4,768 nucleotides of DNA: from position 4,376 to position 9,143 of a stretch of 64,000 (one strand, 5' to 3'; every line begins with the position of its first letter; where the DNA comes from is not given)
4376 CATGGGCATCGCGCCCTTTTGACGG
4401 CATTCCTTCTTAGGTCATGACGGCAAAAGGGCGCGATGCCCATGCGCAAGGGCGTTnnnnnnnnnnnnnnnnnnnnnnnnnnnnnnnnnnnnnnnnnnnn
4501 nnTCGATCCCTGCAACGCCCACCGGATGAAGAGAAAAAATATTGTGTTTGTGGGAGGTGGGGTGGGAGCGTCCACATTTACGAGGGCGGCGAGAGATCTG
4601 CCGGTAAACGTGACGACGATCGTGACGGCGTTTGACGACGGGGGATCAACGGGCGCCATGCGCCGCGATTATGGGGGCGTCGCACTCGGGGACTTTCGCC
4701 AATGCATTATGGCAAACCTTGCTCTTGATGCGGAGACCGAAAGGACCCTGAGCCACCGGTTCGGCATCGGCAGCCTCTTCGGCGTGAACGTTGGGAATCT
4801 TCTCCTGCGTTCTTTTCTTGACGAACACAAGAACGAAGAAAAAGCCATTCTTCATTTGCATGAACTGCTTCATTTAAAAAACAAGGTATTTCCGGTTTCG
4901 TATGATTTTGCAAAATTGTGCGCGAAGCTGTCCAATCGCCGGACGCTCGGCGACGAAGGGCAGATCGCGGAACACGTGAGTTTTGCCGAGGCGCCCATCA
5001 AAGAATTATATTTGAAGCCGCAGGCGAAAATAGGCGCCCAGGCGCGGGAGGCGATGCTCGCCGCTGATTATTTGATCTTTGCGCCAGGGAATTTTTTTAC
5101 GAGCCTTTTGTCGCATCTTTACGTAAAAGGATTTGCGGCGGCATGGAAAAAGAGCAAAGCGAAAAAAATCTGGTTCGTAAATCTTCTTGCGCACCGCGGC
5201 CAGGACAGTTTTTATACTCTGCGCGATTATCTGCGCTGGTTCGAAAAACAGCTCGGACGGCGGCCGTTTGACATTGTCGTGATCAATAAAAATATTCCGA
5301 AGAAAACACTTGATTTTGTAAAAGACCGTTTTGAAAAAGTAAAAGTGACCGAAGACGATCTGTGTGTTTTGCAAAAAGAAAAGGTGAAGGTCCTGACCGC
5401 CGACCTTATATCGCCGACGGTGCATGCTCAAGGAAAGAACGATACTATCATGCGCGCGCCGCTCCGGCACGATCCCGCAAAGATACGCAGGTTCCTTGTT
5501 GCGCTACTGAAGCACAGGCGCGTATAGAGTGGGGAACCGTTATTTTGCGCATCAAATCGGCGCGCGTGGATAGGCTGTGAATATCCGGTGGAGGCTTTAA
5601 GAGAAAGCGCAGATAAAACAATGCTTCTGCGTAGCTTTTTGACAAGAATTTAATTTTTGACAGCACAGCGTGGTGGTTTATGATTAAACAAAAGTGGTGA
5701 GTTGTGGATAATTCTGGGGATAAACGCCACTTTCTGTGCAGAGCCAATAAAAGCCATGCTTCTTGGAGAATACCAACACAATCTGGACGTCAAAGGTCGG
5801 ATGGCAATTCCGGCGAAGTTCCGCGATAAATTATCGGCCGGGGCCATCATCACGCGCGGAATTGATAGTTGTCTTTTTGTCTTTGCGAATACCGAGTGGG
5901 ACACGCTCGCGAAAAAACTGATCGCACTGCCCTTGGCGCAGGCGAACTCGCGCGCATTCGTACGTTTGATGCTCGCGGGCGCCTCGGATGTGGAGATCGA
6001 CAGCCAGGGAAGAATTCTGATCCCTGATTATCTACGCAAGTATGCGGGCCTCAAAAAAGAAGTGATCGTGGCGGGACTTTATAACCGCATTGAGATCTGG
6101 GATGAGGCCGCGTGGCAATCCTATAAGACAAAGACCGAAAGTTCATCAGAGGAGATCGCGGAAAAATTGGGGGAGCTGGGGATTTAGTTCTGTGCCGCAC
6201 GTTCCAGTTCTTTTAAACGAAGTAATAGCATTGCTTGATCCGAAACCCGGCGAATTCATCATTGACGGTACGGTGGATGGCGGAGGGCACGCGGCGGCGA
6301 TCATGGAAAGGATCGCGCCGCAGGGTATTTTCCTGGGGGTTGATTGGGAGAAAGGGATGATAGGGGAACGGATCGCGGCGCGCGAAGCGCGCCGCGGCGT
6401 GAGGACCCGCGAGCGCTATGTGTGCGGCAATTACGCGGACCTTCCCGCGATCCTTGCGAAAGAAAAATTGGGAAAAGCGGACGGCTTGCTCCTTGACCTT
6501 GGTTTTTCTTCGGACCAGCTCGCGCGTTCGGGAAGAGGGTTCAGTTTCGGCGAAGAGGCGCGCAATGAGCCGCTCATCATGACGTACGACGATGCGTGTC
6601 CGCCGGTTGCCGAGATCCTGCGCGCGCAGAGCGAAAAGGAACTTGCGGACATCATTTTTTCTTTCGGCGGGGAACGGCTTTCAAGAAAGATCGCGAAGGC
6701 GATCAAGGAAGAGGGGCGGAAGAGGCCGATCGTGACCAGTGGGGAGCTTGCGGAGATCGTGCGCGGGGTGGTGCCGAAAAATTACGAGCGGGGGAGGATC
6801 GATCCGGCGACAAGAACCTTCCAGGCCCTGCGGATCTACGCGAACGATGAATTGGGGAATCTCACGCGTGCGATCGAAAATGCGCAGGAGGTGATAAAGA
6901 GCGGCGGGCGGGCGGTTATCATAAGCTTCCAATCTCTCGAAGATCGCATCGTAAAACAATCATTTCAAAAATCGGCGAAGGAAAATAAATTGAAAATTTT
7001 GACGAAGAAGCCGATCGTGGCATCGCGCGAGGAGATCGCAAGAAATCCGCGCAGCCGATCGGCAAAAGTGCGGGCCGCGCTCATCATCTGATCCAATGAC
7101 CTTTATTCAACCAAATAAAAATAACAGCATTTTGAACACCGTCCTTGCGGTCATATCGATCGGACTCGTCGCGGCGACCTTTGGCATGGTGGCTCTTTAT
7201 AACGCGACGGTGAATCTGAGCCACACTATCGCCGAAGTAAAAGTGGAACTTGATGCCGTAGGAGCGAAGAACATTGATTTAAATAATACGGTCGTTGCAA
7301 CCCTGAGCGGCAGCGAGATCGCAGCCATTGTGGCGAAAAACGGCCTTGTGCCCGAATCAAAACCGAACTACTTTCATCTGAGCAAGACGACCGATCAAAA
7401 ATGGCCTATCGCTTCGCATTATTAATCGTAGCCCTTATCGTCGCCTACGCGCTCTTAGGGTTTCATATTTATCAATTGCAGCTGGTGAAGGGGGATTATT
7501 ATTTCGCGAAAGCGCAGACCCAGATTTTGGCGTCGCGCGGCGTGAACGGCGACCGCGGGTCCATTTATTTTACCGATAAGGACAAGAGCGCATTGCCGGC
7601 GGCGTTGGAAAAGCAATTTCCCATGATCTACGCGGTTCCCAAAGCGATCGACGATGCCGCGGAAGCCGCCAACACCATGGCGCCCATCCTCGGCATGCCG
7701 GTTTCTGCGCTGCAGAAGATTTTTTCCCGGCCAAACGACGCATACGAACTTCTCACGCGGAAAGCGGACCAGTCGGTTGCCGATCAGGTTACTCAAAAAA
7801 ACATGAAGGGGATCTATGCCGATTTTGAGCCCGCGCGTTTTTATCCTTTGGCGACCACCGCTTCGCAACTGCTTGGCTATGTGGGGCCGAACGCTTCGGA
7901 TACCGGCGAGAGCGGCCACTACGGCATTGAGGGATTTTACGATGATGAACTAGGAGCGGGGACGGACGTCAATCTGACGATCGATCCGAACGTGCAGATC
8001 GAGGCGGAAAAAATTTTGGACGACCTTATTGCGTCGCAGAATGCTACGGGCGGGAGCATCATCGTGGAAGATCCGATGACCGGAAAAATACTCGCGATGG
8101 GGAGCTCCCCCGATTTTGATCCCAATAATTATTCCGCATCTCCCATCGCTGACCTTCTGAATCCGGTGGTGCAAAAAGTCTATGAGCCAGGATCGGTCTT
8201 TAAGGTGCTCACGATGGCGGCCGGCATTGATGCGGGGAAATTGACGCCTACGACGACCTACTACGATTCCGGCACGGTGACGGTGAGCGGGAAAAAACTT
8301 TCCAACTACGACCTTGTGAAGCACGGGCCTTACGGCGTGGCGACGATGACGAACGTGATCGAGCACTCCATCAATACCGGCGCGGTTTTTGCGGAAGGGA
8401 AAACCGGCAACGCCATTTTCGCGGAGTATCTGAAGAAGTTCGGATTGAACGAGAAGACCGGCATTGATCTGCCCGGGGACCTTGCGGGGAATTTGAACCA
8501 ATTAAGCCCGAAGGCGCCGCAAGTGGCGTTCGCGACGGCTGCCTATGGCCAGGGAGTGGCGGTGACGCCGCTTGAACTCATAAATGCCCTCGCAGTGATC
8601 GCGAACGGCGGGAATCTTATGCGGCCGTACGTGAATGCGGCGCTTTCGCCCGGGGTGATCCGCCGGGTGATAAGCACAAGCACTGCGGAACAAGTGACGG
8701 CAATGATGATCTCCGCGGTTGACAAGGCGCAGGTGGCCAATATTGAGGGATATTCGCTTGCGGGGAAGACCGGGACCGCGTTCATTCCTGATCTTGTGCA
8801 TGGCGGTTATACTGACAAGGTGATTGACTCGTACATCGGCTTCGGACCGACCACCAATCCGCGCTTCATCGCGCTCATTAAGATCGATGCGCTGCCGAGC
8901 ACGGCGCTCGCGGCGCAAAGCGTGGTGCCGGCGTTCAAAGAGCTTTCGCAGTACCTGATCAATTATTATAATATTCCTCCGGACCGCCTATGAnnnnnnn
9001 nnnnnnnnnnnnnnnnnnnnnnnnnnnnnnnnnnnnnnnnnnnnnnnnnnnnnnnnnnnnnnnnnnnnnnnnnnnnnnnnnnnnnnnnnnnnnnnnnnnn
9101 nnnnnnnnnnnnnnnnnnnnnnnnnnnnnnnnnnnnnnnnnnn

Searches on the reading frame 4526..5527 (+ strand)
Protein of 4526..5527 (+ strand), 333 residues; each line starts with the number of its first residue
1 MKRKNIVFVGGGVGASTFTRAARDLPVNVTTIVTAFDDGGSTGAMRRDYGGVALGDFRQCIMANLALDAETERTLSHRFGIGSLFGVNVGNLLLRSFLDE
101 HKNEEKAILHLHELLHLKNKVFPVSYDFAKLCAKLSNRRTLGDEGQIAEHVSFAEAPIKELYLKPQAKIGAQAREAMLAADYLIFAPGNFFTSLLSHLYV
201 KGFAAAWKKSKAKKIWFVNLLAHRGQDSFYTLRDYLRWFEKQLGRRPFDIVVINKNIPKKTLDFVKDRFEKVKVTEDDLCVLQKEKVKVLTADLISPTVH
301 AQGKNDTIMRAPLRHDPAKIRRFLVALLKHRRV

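Call 8: search_protein_families(library=pfam, proteins=[window:4526-5527:+], max_evalue=0.001)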
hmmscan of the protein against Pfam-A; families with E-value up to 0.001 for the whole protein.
window:4526-5527:+ (333 aa): 1 family
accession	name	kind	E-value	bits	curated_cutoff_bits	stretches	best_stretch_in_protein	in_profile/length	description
PF01933.23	CofD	-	1.2e-55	189.3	30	1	6-295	1-290/290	2-phospho-L-lactate transferase CofD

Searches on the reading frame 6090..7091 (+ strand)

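Call 8: search_protein_families(library=pfam, proteins=[window:6090-7091:+], max_evalue=0.001)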
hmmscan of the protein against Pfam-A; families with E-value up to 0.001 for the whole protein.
window:6090-7091:+ (333 aa): 1 family
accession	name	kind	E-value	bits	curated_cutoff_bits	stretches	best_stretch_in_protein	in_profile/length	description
PF01795.25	Methyltransf_5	-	6.7e-80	269.3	27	1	35-330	2-306/309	MraW methylase family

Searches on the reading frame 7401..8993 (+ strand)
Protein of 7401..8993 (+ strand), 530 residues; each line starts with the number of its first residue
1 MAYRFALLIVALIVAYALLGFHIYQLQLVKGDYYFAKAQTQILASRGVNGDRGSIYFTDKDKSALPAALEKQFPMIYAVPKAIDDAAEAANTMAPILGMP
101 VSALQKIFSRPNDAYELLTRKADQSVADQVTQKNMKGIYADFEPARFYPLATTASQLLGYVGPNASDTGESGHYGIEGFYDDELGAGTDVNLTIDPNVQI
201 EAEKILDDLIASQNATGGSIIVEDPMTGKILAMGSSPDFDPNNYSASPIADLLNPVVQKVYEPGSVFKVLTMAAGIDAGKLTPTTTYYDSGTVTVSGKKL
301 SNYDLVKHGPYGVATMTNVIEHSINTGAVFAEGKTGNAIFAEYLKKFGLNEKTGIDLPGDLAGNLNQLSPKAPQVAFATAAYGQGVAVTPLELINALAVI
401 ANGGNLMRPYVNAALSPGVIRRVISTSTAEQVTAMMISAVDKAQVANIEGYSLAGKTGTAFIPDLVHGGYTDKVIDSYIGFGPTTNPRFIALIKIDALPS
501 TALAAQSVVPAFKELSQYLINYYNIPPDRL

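Call 8: search_protein_families(library=pfam, proteins=[window:7401-8993:+], max_evalue=0.001)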
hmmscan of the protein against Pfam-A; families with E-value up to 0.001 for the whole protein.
window:7401-8993:+ (530 aa): 2 families
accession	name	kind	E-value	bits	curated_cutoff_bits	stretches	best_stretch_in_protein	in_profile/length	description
PF00905.27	Transpeptidase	-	2e-64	218.1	22.1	1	218-506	1-288/299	Penicillin binding protein transpeptidase domain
PF03717.20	PBP_dimer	-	4.3e-07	31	24.4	1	50-184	4-158/180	Penicillin-binding Protein dimerisation domain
